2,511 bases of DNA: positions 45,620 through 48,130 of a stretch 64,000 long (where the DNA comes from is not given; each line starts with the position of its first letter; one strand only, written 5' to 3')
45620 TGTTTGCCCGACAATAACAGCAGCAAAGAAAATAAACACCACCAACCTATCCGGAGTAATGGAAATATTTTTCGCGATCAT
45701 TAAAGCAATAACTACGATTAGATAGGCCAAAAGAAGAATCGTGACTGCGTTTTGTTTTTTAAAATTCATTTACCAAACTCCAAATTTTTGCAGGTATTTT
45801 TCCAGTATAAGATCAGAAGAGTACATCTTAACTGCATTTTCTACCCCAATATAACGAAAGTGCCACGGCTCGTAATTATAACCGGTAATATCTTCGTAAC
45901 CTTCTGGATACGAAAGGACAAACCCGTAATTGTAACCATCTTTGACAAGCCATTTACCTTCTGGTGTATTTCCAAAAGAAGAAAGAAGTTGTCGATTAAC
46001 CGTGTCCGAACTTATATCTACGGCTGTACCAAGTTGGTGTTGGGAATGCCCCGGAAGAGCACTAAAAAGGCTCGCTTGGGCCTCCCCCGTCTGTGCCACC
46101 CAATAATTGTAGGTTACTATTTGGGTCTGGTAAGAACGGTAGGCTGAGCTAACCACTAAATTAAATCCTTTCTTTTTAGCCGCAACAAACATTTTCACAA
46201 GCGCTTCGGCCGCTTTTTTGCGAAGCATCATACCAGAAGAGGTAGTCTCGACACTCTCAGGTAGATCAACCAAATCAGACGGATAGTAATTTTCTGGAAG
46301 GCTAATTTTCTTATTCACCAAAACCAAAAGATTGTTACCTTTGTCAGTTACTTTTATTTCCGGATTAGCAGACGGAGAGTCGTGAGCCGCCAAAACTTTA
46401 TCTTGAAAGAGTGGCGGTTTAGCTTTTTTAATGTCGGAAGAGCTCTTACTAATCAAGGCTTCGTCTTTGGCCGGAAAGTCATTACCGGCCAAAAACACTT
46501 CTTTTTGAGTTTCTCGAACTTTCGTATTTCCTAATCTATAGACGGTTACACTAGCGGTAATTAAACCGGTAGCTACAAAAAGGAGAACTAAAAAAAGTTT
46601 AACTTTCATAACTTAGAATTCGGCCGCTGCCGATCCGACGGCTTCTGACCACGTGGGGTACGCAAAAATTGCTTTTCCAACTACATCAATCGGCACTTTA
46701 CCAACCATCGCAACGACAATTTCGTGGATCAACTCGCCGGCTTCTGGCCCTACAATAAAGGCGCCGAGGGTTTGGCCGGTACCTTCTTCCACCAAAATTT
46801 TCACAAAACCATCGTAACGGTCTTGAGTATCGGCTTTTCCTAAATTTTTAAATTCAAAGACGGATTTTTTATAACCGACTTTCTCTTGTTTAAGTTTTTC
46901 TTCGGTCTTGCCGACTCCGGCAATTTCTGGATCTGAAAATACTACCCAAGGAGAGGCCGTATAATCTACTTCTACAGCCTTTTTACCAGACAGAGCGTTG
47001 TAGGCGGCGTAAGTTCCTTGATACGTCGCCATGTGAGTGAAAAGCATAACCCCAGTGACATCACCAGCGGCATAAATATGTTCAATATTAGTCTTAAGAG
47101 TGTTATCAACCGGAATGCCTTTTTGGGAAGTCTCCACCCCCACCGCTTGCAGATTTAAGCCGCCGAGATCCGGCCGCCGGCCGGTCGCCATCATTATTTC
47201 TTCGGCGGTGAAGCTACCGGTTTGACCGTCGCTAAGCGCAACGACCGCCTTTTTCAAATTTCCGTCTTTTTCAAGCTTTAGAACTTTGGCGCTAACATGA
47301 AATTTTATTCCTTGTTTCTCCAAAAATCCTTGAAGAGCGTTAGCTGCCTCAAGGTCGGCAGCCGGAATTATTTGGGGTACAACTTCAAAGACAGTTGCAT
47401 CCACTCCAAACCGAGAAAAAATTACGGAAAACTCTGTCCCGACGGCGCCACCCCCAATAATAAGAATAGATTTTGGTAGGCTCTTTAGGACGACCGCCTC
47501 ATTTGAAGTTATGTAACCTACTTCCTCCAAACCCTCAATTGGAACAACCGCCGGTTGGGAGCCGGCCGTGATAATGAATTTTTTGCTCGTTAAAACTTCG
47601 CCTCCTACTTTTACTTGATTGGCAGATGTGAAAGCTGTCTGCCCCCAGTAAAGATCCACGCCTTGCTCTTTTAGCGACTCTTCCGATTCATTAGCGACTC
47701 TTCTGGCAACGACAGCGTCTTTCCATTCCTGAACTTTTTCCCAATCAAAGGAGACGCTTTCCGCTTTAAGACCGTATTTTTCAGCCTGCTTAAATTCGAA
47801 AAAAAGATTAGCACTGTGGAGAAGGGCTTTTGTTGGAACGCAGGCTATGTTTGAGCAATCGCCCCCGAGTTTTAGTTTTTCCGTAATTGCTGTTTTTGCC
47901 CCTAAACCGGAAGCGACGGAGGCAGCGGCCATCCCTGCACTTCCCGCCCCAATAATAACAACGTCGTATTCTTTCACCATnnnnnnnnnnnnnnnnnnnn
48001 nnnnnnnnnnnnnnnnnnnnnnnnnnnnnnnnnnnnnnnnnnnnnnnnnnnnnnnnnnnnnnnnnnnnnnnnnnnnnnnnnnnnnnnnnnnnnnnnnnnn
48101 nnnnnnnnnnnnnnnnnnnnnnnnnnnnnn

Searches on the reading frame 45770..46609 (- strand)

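Call 15: search_protein_families(library=pfam, proteins=[window:45770-46609:-], max_evalue=0.01)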
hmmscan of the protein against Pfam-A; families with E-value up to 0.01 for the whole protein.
window:45770-46609:- (279 aa): 1 family
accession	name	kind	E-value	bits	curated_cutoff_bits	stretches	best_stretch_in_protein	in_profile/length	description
PF02557.22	VanY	-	4.3e-42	143.5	25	1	128-255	3-131/132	D-alanyl-D-alanine carboxypeptidase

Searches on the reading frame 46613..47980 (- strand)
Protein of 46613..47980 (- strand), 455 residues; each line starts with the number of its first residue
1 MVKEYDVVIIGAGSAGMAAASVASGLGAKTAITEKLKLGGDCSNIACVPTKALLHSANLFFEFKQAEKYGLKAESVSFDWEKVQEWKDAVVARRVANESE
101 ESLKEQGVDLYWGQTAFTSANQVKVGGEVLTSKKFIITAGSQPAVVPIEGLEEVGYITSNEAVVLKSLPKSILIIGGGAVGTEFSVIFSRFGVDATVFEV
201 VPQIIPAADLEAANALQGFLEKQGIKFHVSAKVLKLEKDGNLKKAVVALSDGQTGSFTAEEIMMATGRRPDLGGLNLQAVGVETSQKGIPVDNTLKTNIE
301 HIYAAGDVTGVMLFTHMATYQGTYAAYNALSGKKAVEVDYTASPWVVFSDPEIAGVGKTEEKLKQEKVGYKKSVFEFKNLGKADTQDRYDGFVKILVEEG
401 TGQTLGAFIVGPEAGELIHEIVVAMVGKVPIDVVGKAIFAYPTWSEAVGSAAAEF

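Call 15: search_protein_families(library=pfam, proteins=[window:46613-47980:-], max_evalue=0.01)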
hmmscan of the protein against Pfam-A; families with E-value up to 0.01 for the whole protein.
window:46613-47980:- (455 aa): 13 families
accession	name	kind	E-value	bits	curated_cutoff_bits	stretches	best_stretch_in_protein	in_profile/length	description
PF07992.20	Pyr_redox_2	-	1.3e-59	202.5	26.1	1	5-322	1-291/291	Pyridine nucleotide-disulphide oxidoreductase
PF02852.28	Pyr_redox_dim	-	6.6e-31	107.2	25.3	1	344-451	2-109/110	Pyridine nucleotide-disulphide oxidoreductase, dimerisation domain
PF00070.33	Pyr_redox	-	7e-21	75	22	1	172-246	2-77/82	Pyridine nucleotide-disulphide oxidoreductase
PF00890.30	FAD_binding_2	-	2.8e-10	40.4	20.4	1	6-270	1-205/414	FAD binding domain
PF12831.13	FAD_oxidored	-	5.3e-09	36.3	27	1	6-117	1-112/416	FAD dependent oxidoreductase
PF13738.12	Pyr_redox_3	-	5.5e-09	36.1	30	1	8-306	1-305/305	Pyridine nucleotide-disulphide oxidoreductase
PF01134.28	GIDA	-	1e-07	31.8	22.1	1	6-66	1-59/391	Glucose inhibited division protein A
PF01262.27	AlaDh_PNT_C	-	6e-07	29.5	23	1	2-34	26-58/214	Alanine dehydrogenase/PNT, C-terminal domain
PF13450.12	NAD_binding_8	-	9.9e-05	23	21.9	1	9-64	1-56/68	NAD(P)-binding Rossmann-like domain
PF01494.25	FAD_binding_3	-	0.00046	19.9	22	0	4-36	1-33/349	FAD binding domain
PF02826.25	2-Hacid_dh_C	-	0.00061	19.7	25.1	0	4-37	36-69/178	D-isomer specific 2-hydroxyacid dehydrogenase, NAD binding domain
PF03486.20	HI0933_like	-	0.00072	19.5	50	1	6-37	2-33/244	HI0933-like protein Rossmann domain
PF01946.23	Thi4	-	0.0041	16.8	26.2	1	4-40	17-55/235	Thi4 family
